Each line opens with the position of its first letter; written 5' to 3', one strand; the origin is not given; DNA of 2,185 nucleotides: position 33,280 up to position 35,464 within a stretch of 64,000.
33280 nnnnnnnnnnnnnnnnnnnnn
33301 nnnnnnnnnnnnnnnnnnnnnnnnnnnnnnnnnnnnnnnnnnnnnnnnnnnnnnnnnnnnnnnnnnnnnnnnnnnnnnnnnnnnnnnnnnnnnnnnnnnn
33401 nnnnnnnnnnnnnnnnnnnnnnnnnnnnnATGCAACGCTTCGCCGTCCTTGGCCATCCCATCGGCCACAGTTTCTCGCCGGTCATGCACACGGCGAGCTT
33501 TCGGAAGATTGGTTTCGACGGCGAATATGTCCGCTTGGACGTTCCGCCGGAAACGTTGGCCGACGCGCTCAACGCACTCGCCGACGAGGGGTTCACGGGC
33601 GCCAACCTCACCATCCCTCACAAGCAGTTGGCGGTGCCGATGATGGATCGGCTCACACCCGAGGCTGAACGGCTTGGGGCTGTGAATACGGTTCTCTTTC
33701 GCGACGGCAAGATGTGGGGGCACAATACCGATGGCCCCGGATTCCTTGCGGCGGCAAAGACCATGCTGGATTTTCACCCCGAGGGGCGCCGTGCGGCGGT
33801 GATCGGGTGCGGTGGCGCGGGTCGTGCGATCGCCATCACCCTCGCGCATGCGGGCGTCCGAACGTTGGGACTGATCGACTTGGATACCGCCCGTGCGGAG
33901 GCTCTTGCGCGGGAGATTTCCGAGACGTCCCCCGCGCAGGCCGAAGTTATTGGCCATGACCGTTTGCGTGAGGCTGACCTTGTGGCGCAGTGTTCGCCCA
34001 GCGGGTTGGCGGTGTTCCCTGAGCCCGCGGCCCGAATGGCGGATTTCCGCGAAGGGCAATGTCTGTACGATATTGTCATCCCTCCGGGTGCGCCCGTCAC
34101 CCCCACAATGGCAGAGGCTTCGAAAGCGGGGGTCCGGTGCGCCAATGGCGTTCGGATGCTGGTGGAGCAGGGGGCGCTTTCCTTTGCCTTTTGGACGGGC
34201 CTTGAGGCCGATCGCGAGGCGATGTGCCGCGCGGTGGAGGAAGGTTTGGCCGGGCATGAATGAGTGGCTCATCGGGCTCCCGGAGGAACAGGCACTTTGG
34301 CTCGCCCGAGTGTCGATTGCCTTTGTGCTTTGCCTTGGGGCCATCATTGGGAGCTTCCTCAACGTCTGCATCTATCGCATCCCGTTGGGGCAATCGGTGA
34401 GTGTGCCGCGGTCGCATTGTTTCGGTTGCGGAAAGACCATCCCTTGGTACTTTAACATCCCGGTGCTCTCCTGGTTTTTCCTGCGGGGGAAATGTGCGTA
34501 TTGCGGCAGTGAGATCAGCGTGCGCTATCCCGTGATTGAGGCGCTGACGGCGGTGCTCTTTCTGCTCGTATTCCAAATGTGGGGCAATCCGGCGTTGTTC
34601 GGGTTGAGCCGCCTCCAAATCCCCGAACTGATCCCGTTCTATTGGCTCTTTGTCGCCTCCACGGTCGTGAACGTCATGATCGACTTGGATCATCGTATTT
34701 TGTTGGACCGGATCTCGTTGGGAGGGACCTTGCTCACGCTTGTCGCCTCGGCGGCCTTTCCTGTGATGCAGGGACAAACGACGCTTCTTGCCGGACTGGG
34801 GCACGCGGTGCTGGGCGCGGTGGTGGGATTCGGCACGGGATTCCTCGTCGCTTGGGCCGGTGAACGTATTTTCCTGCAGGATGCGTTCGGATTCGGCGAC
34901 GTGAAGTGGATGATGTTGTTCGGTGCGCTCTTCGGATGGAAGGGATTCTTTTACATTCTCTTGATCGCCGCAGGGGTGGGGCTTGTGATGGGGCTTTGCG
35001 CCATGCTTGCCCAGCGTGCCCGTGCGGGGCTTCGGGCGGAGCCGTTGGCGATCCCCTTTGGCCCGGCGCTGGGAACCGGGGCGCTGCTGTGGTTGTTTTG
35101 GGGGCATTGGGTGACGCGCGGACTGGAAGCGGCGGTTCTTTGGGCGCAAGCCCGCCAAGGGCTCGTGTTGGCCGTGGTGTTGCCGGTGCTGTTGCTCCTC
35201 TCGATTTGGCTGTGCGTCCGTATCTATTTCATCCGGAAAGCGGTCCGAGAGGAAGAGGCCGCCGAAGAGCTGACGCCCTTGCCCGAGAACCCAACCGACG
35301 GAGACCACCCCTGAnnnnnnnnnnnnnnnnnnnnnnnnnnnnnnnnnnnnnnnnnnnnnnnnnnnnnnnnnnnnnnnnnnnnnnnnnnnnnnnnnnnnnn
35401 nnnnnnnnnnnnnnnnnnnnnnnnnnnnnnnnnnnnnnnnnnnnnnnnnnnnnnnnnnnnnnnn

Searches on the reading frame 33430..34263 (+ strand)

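Call 34: search_protein_families(library=pfam, proteins=[window:33430-34263:+], max_evalue=0.01)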
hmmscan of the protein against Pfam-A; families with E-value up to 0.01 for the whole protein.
window:33430-34263:+ (277 aa): 6 families
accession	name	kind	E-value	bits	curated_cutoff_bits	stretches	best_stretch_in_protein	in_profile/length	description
PF08501.16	Shikimate_dh_N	-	3.9e-28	97.9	27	1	6-88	1-83/83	Shikimate dehydrogenase substrate binding domain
PF18317.6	SDH_C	-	3.9e-11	42.9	25.8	1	240-269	1-30/31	Shikimate 5'-dehydrogenase C-terminal domain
PF00899.27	ThiF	-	1.8e-06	27.7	28.1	1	121-163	22-64/238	ThiF family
PF01488.26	Shikimate_DH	-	7.2e-05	23.3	24.3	1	114-219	8-115/138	Shikimate / quinate 5-dehydrogenase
PF02737.24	3HCDH_N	-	0.0088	16.4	22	0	122-169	2-48/180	3-hydroxyacyl-CoA dehydrogenase, NAD binding domain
PF00106.31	adh_short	-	0.0092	15.9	26.6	0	122-177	3-57/195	short chain dehydrogenase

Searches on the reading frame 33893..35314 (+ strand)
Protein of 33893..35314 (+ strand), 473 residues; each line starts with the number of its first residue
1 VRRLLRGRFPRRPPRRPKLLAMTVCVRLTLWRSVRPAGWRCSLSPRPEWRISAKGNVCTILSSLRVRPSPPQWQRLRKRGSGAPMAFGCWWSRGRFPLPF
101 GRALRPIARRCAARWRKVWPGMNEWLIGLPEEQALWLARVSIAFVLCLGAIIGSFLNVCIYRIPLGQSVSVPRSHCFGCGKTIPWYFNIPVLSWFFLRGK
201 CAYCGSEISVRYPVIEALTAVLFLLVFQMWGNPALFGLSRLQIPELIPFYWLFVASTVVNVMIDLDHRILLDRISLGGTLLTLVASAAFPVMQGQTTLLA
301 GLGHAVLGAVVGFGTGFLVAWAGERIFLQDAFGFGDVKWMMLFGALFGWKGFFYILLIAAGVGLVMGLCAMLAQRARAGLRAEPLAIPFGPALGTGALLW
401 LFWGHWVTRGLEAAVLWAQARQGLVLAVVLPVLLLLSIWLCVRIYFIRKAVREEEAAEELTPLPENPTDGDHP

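Call 34: search_protein_families(library=pfam, proteins=[window:33893-35314:+], max_evalue=0.01)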
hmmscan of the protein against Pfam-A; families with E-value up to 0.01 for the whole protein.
window:33893-35314:+ (473 aa): 2 families
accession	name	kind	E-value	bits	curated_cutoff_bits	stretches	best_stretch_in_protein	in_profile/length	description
PF06750.18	A24_N_bact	-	1.1e-33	115.5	23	1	148-228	2-82/84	Bacterial Peptidase A24 N-terminal domain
PF01478.23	Peptidase_A24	-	7.9e-12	46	26.5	1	252-368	2-104/104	Type IV leader peptidase family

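Call 92: search_protein_families(library=ncbifam, proteins=[window:33893-35314:+], max_evalue=0.01)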
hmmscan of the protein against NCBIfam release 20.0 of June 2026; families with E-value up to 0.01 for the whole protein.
window:33893-35314:+ (473 aa): 0 families
